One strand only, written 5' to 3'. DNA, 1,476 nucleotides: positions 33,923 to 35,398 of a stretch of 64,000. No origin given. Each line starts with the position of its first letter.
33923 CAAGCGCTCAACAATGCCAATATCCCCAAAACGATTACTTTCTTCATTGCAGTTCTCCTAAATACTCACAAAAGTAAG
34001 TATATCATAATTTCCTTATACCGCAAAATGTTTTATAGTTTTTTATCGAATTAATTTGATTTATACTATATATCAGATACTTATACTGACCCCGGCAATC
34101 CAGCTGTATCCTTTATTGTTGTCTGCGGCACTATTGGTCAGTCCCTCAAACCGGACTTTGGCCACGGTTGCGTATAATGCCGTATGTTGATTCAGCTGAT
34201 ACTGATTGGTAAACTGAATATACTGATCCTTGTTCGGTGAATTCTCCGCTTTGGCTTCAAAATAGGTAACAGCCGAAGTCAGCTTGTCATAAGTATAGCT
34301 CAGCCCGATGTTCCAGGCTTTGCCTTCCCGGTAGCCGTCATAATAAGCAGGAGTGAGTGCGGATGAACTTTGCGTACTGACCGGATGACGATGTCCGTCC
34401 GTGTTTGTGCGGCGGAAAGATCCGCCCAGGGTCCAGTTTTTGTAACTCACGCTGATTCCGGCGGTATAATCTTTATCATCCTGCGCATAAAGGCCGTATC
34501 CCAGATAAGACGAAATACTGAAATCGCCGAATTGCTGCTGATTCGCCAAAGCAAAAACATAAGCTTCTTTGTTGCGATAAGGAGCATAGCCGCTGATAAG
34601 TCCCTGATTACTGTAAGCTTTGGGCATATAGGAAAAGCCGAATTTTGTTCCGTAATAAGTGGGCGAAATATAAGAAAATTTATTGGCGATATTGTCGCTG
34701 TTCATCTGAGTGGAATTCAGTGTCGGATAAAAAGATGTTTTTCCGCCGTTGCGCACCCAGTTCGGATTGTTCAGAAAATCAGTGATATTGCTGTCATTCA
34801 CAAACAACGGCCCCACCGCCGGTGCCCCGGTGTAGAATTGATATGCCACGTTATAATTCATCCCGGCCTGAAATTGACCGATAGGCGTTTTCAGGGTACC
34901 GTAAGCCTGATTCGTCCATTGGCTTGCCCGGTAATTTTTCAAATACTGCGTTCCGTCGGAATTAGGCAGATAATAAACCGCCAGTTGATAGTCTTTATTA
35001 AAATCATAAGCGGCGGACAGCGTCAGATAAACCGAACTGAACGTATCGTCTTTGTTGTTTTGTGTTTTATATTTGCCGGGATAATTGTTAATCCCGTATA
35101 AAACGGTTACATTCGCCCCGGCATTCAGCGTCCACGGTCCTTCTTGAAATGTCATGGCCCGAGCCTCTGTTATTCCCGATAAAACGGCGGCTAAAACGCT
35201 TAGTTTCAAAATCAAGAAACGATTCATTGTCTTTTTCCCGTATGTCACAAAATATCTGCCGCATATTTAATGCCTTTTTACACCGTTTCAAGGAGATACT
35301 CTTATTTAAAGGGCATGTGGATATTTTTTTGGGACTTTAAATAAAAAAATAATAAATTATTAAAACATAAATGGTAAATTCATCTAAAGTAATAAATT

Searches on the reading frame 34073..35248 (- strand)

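Call 8: search_protein_families(library=pfam, proteins=[window:34073-35248:-], max_evalue=0.001)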
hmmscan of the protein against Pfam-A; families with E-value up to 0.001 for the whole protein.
window:34073-35248:- (391 aa): 1 family
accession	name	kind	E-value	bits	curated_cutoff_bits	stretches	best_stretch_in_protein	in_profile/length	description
PF13609.12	Porin_4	-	4.4e-20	73.1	27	1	18-369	4-309/310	Gram-negative porin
